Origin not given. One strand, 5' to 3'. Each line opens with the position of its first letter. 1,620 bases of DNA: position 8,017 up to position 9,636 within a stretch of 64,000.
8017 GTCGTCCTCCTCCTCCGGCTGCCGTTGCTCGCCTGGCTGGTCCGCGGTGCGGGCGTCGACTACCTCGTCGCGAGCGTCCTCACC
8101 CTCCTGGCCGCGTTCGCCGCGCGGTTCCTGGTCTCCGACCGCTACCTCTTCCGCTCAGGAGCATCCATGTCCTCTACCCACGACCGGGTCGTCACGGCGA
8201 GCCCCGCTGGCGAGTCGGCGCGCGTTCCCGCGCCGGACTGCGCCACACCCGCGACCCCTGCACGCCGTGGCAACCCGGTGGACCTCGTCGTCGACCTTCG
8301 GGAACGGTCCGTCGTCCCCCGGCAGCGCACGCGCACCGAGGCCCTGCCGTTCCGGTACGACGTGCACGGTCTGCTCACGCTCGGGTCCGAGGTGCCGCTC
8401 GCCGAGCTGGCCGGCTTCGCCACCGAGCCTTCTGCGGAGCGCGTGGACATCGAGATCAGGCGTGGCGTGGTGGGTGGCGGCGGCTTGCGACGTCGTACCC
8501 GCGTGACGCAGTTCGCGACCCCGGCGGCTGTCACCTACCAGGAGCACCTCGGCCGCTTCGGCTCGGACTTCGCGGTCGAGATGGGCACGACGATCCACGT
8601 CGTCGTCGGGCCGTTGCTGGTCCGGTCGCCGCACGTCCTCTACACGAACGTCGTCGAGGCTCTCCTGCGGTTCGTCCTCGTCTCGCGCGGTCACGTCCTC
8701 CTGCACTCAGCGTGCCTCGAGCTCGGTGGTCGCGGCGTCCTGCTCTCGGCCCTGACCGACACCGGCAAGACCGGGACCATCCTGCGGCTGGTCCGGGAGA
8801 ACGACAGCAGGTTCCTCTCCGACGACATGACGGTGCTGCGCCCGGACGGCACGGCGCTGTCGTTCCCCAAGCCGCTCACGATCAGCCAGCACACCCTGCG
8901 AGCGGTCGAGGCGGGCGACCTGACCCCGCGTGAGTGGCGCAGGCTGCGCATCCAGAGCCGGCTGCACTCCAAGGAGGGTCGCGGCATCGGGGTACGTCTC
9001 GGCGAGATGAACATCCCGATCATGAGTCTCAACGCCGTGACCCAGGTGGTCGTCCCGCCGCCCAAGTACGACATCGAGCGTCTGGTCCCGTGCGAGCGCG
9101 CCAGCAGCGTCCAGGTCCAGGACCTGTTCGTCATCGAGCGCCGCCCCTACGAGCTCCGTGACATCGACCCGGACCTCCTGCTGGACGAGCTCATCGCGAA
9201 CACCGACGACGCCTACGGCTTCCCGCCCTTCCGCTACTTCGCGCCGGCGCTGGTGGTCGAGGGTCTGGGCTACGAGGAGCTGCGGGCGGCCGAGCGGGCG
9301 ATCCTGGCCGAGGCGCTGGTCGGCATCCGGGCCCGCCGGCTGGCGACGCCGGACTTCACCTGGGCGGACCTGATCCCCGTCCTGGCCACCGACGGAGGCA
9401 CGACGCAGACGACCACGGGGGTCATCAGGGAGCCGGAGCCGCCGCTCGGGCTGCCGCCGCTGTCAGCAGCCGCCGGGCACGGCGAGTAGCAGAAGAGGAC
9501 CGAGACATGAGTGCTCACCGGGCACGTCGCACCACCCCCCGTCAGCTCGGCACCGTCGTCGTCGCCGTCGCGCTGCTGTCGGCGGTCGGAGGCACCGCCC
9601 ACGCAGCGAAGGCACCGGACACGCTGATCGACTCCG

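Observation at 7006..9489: Unusual single-ORF fusion of GT2 sugar-phosphate-lipid synthase, GtrA-like domain and an HPr-kinase-like P-loop domain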

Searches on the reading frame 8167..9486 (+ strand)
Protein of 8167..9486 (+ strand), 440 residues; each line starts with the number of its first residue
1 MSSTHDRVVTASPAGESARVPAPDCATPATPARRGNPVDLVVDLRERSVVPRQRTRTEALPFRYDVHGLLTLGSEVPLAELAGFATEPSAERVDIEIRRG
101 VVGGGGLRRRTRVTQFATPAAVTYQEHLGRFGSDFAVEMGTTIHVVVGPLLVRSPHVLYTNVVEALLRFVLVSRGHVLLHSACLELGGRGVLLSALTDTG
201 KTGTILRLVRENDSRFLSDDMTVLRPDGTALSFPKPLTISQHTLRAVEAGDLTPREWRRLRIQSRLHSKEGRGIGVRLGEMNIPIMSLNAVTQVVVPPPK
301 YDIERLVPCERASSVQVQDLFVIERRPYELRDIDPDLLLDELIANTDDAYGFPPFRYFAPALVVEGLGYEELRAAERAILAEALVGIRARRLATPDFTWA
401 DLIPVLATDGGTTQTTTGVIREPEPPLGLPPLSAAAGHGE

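Call 8: find_homologous_proteins(query=window:8167-9486:+)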
Query window:8167-9486:+ (440 aa): 2105 proteins with E <= 0.001 among 8000 candidates; the best 120 are listed.
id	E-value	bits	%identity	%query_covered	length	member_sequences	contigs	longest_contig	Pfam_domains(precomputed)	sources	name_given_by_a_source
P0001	2.2e-181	622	69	93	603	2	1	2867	PF04138.21,PF27840.1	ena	-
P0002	1.6e-180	619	70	91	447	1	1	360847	-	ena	-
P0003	1.6e-179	615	70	89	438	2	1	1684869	PF27840.1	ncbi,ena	-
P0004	1.4e-177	609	67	93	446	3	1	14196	PF27840.1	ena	-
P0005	1.7e-176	605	67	97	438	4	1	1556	PF27840.1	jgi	-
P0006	1.5e-172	592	72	84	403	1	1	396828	PF27840.1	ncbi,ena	-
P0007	3.8e-172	591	72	84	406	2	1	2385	PF27840.1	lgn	-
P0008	5.1e-172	591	70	88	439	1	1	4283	PF27840.1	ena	-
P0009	5.6e-172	591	71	86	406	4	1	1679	-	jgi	jgi:hypothetical protein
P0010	1.3e-171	589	72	83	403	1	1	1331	PF27840.1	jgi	jgi:dolichol-phosphate mannosyltransferase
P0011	3.5e-171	588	68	91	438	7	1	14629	PF27840.1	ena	-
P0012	5.7e-171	587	70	86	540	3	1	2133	PF04138.21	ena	-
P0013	2.2e-169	582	71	83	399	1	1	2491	PF27840.1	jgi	-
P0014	1.3e-166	573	66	92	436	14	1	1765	PF27840.1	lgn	-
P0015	8.8e-164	564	69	88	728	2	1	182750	PF04138.21,PF00535.33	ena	-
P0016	2.2e-163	562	69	84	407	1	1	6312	PF27840.1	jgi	jgi:dolichol-phosphate mannosyltransferase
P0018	1.3e-162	560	65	92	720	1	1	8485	PF04138.21,PF27840.1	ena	-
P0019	1.3e-162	560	72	80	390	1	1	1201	PF27840.1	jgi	jgi:hypothetical protein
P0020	1.1e-161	557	67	84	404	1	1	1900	PF27840.1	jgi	jgi:dolichol-phosphate mannosyltransferase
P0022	6.8e-161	554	66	85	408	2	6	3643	PF27840.1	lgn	-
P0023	3.0e-160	552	67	89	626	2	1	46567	PF04138.21,PF27840.1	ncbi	-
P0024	6.6e-156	538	66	84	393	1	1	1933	PF27840.1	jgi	jgi:hypothetical protein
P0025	8.7e-155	534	67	85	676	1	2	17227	PF07883.18,PF04138.21,PF27840.1,PF01050.25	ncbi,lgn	ncbi:MAG: GtrA family protein [Marmoricola sp.]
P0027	3.9e-152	525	62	90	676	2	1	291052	PF04138.21,PF27840.1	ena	-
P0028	1.5e-150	520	69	81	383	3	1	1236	PF27840.1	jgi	jgi:hypothetical protein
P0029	2.1e-148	513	75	68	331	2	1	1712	PF27840.1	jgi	jgi:hypothetical protein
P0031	1.1e-147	510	71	74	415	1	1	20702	PF27840.1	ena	-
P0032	7.9e-144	498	75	68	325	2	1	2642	PF27840.1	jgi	jgi:hypothetical protein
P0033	2.0e-137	477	57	89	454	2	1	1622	PF27840.1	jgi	jgi:hypothetical protein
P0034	2.4e-137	476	77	62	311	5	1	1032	PF27840.1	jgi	jgi:hypothetical protein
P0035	1.1e-136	474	57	87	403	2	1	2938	PF27840.1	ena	-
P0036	8.8e-136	471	58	92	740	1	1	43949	PF04138.21,PF00535.33,PF27840.1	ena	-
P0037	3.4e-135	469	63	80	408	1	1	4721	PF27840.1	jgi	jgi:dolichol-phosphate mannosyltransferase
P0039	1.7e-134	467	59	86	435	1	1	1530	PF27840.1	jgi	jgi:dolichol-phosphate mannosyltransferase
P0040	9.2e-134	465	57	87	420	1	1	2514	PF27840.1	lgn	-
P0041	2.0e-133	464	77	59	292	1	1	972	PF27840.1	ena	-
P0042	4.5e-133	462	56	88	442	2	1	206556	PF27840.1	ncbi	ncbi:hypothetical protein GCM10027596_32950 [Nocardioides korecus]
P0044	5.6e-133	462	59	82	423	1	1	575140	PF27840.1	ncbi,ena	-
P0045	3.2e-132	460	76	59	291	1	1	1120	PF27840.1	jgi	jgi:hypothetical protein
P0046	3.6e-132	459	60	80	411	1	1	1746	PF27840.1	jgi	jgi:dolichol-phosphate mannosyltransferase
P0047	4.3e-132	459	54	91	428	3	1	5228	PF27840.1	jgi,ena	-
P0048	6.6e-132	459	60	81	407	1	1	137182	PF27840.1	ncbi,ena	-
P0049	1.7e-131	457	54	92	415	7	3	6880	PF27840.1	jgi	jgi:hypothetical protein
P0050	2.0e-131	457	56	84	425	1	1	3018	PF27840.1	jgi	jgi:dolichol-phosphate mannosyltransferase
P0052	5.4e-131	456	53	89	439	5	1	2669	PF27840.1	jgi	jgi:dolichol-phosphate mannosyltransferase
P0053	7.8e-131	455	59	80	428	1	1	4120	PF27840.1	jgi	jgi:hypothetical protein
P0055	1.2e-130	454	60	80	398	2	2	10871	PF27840.1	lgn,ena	-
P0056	1.8e-130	454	55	88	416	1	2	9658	PF27840.1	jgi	jgi:hypothetical protein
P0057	3.6e-130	453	52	92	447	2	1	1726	PF27840.1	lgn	-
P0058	4.3e-130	453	55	89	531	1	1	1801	PF04138.21,PF27840.1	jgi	jgi:dolichol-phosphate mannosyltransferase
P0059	4.6e-130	452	57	85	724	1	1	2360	PF04138.21,PF27840.1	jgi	jgi:putative flippase GtrA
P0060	5.7e-130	452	58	84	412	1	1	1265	PF27840.1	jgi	-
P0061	6.1e-130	452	59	81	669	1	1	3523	PF04138.21,PF27840.1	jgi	jgi:putative flippase GtrA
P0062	6.1e-130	452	56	85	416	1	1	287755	PF27840.1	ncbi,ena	-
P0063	7.8e-130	452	57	82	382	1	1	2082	PF27840.1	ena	-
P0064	9.7e-130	451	52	95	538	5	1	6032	PF04138.21,PF27840.1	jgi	-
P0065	1.1e-129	451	57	84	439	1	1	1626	PF27840.1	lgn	-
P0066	1.1e-129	451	59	80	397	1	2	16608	PF27840.1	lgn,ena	-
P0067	1.3e-129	451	59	79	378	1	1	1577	PF27840.1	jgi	jgi:hypothetical protein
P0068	1.4e-129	451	57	83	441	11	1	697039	PF27840.1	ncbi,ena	-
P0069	1.7e-129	451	56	85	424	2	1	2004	PF27840.1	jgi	jgi:dolichol-phosphate mannosyltransferase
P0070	2.0e-129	450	55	84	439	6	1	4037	PF27840.1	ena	-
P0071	2.3e-129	450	55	86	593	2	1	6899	PF04138.21,PF27840.1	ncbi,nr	ncbi:MAG: hypothetical protein JWN20_1526, partial [Jatrophihabitantaceae bacterium]|nr:hypothetical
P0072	2.4e-129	450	59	80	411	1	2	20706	PF27840.1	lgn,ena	-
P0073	3.0e-129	450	59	80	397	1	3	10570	PF27840.1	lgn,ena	-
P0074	3.1e-129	450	59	86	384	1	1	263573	PF27840.1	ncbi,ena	-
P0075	3.6e-129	449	57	83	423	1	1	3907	PF27840.1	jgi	jgi:dolichol-phosphate mannosyltransferase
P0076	4.5e-129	449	56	86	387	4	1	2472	PF27840.1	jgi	jgi:hypothetical protein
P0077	4.6e-129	449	59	80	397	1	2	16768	PF27840.1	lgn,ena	-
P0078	4.8e-129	449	59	81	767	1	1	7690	PF04138.21,PF00535.33,PF27840.1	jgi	jgi:putative flippase GtrA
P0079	5.1e-129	449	58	81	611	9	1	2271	PF04138.21,PF27840.1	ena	-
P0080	5.3e-129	449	56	85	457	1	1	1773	PF27840.1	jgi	jgi:hypothetical protein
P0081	5.8e-129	449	58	80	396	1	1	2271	PF27840.1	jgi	jgi:hypothetical protein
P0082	8.2e-129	448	57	80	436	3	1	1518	PF27840.1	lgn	-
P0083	1.5e-128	447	53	89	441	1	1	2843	PF27840.1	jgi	jgi:dolichol-phosphate mannosyltransferase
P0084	1.8e-128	447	58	82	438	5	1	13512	PF27840.1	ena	-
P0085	1.9e-128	447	54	90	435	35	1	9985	PF27840.1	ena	-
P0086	2.0e-128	447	54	92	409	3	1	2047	PF27840.1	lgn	-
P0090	3.0e-128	446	54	91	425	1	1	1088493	PF27840.1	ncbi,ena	-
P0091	3.1e-128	446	54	91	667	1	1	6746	PF04138.21,PF27840.1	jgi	jgi:putative flippase GtrA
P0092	4.5e-128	446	59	80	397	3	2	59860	PF27840.1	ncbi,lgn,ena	-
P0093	5.1e-128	446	55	87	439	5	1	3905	PF27840.1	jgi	-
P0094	5.4e-128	446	56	84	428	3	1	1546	PF27840.1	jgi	jgi:hypothetical protein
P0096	6.0e-128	445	56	88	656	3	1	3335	PF04138.21,PF27840.1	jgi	jgi:putative flippase GtrA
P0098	8.7e-128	445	57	83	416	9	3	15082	PF27840.1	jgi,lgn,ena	-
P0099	8.9e-128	445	56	85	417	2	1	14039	PF27840.1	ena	-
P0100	9.0e-128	445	57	84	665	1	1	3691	PF04138.21,PF27840.1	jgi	jgi:dolichol-phosphate mannosyltransferase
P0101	9.7e-128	445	56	87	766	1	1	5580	PF04138.21,PF00535.33,PF27840.1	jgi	jgi:putative flippase GtrA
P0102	1.7e-127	444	52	92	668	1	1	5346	PF04138.21,PF27840.1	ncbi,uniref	ncbi:GtrA family protein, partial [Actinocrinis sp.]|uniref:GtrA family protein n=1 Tax=Actinocrinis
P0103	1.9e-127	444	54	90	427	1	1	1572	PF27840.1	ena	-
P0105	2.2e-127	444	58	80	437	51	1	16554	PF27840.1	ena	-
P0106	2.2e-127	444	58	82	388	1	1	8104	PF27840.1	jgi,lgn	jgi:hypothetical protein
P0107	2.3e-127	444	58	80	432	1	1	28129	PF27840.1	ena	-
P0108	2.3e-127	444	52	92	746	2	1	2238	PF02366.25,PF27840.1,PF13231.13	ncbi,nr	ncbi:MAG TPA: glycosyltransferase family 39 protein, partial [Streptosporangiaceae bacterium]|nr:gly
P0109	2.9e-127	443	57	84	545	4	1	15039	PF04138.21,PF27840.1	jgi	jgi:putative flippase GtrA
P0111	3.6e-127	443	56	85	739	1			PF04138.21,PF00535.33,PF27840.1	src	-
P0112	3.6e-127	443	63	79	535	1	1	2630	PF04138.21,PF27840.1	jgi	jgi:dolichol-phosphate mannosyltransferase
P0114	6.3e-127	442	59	78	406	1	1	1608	PF27840.1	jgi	jgi:dolichol-phosphate mannosyltransferase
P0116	1.2e-126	441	59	81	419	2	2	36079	PF27840.1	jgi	jgi:dolichol-phosphate mannosyltransferase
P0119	1.4e-126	441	52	94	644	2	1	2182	PF04138.21,PF27840.1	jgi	jgi:putative flippase GtrA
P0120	1.5e-126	441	55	87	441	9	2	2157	PF27840.1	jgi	jgi:dolichol-phosphate mannosyltransferase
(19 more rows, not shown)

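Call 9: search_solved_structures(query=window:8167-9486:+, max_evalue=10, show_alignments=2)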
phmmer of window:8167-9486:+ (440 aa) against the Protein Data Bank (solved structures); distinct sequences matched with E-value up to 10: 0.

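Call 12: find_encoding_contigs(protein=P0015, flank=10000, max_places=3)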
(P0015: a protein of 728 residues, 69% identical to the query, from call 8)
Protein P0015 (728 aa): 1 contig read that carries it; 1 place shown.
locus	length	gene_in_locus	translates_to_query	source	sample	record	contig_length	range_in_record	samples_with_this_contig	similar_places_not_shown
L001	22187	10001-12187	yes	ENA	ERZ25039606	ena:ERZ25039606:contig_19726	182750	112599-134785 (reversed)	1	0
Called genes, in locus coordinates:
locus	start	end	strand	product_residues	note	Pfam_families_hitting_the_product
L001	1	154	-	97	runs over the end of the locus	-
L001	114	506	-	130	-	-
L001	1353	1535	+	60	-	-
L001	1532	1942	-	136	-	PF01451:LMWPc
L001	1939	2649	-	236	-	PF00230:MIP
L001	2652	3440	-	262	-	PF01135:PCMT (weak), PF01209:Ubie_methyltran, PF06325:PrmA (weak), PF13489:Methyltransf_23, PF13847:Methyltransf_31, PF08241:Methyltransf_11, PF08242:Methyltransf_12, PF13649:Methyltransf_25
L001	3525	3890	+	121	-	PF01022:HTH_5, PF12840:HTH_20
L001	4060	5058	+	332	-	PF01734:Patatin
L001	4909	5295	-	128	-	-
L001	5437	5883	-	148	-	PF01243:PNPOx_N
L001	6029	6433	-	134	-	-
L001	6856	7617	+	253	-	PF00877:NLPC_P60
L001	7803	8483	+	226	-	PF00072:Response_reg (weak), PF08281:Sigma70_r4_2 (faint), PF00196:GerE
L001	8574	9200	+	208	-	PF00072:Response_reg, PF00196:GerE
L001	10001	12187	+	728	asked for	PF00535:Glycos_transf_2, PF04138:GtrA_DPMS_TM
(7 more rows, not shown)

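Call 13: find_encoding_contigs(protein=P0003, flank=10000, max_places=3)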
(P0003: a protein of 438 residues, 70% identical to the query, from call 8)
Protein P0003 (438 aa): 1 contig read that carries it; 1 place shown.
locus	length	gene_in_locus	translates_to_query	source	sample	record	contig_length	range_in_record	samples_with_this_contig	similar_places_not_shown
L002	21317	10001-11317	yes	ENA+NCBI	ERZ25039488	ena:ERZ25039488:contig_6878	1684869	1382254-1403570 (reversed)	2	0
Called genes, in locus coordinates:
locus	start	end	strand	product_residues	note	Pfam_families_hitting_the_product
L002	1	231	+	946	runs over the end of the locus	PF13191:AAA_16, PF00196:GerE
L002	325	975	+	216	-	-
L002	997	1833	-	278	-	PF06974:WS_DGAT_C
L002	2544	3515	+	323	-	PF00248:Aldo_ket_red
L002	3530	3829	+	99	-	-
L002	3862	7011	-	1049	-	PF00211:Guanylate_cyc, PF13191:AAA_16, PF13401:AAA_22 (weak)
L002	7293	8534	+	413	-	PF09992:NAGPA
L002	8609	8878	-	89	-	-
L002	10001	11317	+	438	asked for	PF27840:ScmC (weak)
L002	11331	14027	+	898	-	PF00149:Metallophos (faint)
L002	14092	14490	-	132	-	-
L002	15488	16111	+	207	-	-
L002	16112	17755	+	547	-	PF02366:PMT, PF13231:PMT_2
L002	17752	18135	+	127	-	-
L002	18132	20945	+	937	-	PF03659:Glyco_hydro_71, PF14307:Glyco_tran_WbsX (faint), PF16317:Glyco_hydro_99, PF16402:DUF5010 (weak)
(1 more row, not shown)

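Call 20: search_solved_structures(query=A1, max_evalue=10, show_alignments=3)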
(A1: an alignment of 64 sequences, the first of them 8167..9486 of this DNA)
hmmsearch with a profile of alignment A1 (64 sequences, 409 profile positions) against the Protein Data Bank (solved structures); distinct sequences matched with E-value up to 10: 1.
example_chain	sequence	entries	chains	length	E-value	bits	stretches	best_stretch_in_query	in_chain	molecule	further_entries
4lp7_A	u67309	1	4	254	0.55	12.3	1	267-333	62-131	Matrix protein M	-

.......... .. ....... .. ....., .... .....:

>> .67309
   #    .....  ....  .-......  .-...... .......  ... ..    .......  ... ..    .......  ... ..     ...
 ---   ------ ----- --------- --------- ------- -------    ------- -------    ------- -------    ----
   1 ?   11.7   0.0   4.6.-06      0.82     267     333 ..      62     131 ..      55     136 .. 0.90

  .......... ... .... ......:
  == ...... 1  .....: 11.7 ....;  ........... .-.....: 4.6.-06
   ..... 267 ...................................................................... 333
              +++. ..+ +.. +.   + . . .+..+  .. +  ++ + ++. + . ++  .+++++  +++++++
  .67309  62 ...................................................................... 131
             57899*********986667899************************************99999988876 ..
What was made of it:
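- Tried and rejected: Sequence searches of X against the PDB, with both the single sequence and the profile, gave nothing real (calls 9, 20).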

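Call 26: predict_structure(alignment_id=A1)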
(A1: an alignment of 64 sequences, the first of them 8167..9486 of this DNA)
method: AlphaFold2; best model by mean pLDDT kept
length: 440 residues; sequences in the alignment: 64
mean_pLDDT: 85.2   pTM: 0.83
mean pLDDT of the five models: 85.2, 83.9, 83.6, 83.0, 82.2
residues with pLDDT >= 90: 284; 70-90: 84; 50-70: 26; < 50: 46
segments of 3 or more residues with pLDDT < 50: 1-21, 23-28, 414-416, 428-434, 436-440
pLDDT, mean of each block of 10 residues (from residue 1): 33 42 46 77 84 70 97 97 93 95 92 93 93 95 96 96 96 98 97 91 95 96 98 93 77 85 82 80 90 91 93 98 96 96 92 85 95 98 97 94 91 50 50 44
secondary structure, 60 per line:
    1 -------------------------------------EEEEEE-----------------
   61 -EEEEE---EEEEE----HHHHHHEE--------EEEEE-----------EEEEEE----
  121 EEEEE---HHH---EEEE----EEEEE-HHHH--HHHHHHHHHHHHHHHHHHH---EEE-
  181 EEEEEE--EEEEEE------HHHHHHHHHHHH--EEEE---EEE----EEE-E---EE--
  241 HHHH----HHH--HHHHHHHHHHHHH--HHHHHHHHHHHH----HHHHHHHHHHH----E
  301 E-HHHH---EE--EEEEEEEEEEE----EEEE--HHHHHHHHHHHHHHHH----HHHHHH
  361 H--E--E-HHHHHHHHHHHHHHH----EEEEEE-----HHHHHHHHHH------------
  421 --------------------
elements in order: E38-43 E62-66 E70-74 H79-84 E95-99 E111-116 E121-125 E135-138 E143-147 H149-152 H155-173 E177-179 E181-186 E189-194 H201-212 E215-218 E222-224 E229-231 H241-244 H254-266 H269-280 H285-295 H303-306 E314-324 E329-332 H335-350 H355-361 H369-383 E388-393 H399-408
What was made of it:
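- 8275..9396 (+): Domain X (residues 424-797): an N-terminal beta-rich lobe, a P-loop lobe and a helical insertion. The fold belongs to the PEP-carboxykinase/HprK superfamily. AF2 pLDDT 85, pTM 0.83 (call 26).
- The AF2 model has pLDDT 85 and pTM 0.83 (call 26).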
